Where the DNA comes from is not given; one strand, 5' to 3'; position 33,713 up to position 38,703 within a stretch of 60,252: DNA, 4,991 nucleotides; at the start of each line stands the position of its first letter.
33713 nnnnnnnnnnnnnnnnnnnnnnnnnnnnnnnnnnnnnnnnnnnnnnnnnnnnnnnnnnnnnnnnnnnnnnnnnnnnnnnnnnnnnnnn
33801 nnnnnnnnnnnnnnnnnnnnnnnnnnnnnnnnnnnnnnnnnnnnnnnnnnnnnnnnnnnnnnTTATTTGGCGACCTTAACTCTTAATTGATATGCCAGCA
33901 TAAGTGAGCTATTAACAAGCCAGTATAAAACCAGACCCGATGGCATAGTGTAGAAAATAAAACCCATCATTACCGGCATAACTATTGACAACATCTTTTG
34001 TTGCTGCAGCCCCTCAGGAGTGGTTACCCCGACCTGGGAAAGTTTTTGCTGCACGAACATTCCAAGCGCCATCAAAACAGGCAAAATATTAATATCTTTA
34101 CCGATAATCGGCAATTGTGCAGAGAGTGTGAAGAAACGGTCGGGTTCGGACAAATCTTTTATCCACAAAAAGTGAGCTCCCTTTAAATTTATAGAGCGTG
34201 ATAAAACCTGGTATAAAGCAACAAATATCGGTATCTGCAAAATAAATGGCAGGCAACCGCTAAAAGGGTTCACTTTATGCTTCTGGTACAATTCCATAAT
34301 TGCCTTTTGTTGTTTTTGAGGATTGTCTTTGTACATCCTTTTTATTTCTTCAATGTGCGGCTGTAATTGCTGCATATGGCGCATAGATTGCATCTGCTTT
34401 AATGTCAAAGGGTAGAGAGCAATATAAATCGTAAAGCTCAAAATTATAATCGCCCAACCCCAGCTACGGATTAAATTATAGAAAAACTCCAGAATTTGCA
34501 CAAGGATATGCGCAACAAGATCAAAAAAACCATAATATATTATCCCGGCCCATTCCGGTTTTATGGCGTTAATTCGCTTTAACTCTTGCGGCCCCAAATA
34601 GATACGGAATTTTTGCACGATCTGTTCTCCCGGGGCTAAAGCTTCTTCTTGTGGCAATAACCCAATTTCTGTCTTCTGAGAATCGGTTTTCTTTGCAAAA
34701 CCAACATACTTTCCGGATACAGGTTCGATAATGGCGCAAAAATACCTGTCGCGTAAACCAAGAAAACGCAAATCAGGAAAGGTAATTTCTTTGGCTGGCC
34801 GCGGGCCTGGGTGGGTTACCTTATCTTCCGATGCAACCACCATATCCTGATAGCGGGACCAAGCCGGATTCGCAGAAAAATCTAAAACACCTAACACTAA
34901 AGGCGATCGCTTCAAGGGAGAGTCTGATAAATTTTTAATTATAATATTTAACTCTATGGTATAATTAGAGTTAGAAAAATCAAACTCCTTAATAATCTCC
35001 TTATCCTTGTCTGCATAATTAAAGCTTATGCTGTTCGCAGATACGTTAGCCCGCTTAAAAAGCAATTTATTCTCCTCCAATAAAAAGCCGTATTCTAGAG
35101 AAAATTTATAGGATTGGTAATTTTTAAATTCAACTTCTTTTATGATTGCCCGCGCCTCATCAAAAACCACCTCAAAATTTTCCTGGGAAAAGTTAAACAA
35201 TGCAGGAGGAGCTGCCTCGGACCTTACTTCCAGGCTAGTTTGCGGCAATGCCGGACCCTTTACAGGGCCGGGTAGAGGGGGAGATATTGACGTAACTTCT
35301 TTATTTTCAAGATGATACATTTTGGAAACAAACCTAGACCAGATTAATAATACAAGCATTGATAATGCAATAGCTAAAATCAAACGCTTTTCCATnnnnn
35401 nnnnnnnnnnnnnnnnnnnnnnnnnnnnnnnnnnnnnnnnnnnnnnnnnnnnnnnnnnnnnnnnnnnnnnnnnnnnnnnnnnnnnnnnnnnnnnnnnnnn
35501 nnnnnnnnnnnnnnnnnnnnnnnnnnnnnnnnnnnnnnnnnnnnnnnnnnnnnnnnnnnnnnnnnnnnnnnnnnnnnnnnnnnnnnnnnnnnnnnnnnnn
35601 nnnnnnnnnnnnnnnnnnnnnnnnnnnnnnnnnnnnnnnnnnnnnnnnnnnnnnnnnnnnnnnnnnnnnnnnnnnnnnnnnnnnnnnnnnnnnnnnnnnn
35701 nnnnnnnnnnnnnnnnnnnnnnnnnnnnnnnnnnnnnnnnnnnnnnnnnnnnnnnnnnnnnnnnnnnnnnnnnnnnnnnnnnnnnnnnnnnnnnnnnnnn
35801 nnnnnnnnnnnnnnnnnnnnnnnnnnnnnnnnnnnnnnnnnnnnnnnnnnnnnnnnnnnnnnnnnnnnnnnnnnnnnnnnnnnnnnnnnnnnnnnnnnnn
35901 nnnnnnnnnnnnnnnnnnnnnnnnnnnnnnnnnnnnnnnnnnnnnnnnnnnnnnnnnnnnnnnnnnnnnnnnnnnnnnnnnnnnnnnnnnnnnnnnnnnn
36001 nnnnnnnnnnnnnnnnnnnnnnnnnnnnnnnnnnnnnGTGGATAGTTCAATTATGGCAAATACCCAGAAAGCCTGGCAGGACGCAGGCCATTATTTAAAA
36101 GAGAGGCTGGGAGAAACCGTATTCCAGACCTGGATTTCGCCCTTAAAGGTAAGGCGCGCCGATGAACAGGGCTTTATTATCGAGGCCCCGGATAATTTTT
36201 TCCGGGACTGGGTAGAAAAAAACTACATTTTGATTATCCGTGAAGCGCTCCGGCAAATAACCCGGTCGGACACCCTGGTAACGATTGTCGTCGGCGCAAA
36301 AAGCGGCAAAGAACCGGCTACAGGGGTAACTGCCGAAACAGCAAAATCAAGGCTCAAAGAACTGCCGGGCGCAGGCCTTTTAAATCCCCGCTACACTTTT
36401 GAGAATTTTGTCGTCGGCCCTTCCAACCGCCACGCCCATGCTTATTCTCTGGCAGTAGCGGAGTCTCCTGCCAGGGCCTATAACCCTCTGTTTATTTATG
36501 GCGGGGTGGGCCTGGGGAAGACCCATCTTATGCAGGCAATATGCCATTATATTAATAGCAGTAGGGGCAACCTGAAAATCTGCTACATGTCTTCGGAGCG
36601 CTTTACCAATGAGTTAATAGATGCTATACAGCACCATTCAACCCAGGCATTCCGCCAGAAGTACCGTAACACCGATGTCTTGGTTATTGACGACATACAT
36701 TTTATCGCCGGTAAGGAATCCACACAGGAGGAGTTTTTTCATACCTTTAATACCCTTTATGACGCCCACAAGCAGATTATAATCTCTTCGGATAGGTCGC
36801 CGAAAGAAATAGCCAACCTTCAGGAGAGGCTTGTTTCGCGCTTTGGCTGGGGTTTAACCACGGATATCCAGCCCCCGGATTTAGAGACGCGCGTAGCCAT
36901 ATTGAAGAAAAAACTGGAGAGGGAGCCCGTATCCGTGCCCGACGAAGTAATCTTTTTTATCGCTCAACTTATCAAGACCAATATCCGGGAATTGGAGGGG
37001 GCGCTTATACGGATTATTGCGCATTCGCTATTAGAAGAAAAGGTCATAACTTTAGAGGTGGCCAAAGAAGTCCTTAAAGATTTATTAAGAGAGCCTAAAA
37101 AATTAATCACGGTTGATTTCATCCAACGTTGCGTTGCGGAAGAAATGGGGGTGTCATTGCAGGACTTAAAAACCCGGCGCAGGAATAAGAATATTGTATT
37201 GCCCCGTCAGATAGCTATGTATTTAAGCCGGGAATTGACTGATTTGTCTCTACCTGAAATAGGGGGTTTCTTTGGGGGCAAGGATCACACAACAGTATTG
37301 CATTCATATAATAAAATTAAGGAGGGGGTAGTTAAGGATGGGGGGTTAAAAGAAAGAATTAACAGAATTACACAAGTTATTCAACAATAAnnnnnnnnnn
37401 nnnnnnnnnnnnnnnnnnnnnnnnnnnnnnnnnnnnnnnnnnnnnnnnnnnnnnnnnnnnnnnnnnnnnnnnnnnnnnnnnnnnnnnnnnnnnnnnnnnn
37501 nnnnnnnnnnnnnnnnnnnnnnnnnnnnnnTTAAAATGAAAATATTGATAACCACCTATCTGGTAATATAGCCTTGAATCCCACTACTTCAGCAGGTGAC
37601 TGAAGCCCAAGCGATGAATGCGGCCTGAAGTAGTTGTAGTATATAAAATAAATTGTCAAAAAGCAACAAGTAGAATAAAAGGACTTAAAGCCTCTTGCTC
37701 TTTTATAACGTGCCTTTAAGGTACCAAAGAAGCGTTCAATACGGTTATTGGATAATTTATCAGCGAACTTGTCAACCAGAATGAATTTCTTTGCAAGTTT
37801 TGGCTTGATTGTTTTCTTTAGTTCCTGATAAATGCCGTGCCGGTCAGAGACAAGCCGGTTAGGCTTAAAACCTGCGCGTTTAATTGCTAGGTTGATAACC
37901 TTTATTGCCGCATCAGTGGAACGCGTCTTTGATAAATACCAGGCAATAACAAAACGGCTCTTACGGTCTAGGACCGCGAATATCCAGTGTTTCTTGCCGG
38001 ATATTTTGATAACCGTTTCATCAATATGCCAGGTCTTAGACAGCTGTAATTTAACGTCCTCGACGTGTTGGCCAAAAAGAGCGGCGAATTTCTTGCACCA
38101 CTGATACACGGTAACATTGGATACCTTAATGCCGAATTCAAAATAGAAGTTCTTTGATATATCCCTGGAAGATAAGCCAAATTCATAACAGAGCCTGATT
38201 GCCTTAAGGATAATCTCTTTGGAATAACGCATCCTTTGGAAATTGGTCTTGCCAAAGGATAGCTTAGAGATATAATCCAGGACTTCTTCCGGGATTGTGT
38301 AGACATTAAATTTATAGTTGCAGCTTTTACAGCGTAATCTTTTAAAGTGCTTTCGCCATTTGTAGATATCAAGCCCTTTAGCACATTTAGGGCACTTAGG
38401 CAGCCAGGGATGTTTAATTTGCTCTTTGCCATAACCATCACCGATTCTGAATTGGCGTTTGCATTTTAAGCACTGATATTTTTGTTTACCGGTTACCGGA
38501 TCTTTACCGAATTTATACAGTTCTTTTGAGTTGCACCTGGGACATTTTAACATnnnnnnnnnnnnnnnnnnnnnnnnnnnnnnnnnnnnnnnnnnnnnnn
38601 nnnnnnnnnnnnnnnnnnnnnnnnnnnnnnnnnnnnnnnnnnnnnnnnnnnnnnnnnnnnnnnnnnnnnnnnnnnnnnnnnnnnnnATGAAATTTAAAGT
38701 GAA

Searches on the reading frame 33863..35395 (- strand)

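Call 68: search_protein_families(library=pfam, proteins=[window:33863-35395:-], max_evalue=0.00001)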
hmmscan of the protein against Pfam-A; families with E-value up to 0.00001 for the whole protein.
window:33863-35395:- (510 aa): 2 families
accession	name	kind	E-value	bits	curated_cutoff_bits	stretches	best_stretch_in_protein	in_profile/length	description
PF02096.25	60KD_IMP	-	1.1e-57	195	35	1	312-505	1-160/163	60Kd inner membrane protein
PF14849.12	YidC_periplas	-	1.4e-13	51.8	24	1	120-300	87-282/283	YidC periplasmic domain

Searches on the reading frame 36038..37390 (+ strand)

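Call 68: search_protein_families(library=pfam, proteins=[window:36038-37390:+], max_evalue=0.00001)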
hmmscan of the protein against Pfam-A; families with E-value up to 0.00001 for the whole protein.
window:36038-37390:+ (450 aa): 6 families
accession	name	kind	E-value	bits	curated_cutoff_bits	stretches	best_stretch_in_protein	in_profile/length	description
PF00308.24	Bac_DnaA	-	3.2e-73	245.7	23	1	115-276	1-162/162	Bacterial DnaA ATPAse domain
PF08299.17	Bac_DnaA_C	-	8.3e-30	103.1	31.5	1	360-427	2-69/69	Bacterial dnaA protein helix-turn-helix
PF11638.13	DnaA_N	-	8.6e-17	61.1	24.6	1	11-72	2-64/65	DnaA N-terminal domain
PF01695.23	IstB_IS21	-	1.4e-09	38.3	24.1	1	151-254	95-195/238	IstB-like ATP binding protein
PF00004.35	AAA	-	1.9e-09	38.5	21.2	1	152-246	2-97/131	ATPase family associated with various cellular activities (AAA)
PF13173.12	AAA_14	-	2.2e-06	28.1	27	0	149-268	3-114/129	AAA domain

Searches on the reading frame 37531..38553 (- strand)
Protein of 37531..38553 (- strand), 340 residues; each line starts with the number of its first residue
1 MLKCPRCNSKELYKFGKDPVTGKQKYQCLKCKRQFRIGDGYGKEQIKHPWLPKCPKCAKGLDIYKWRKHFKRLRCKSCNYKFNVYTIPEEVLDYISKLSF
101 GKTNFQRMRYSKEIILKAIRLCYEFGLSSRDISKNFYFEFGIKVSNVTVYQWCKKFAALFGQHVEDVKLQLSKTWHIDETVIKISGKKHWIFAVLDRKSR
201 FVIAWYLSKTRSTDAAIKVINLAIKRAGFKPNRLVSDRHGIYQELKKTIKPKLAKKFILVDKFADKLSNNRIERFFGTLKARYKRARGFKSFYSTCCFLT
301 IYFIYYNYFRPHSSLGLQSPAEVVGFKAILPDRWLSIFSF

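Call 68: search_protein_families(library=pfam, proteins=[window:37531-38553:-], max_evalue=0.00001)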
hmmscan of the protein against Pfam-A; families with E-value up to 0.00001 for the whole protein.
window:37531-38553:- (340 aa): 4 families
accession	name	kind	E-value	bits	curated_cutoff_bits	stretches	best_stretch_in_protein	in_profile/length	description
PF13610.12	DDE_Tnp_IS240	-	6.6e-22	78.6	27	1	173-295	2-122/139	DDE domain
PF00665.32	rve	-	5.6e-11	43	32.6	1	174-243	7-79/102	Integrase core domain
PF13683.12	rve_3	-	1.1e-09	38.4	26.5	1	268-320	15-67/67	Integrase core domain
PF03050.20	DDE_Tnp_IS66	-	5.4e-09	36.3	23.1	1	124-247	18-143/284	Transposase IS66 family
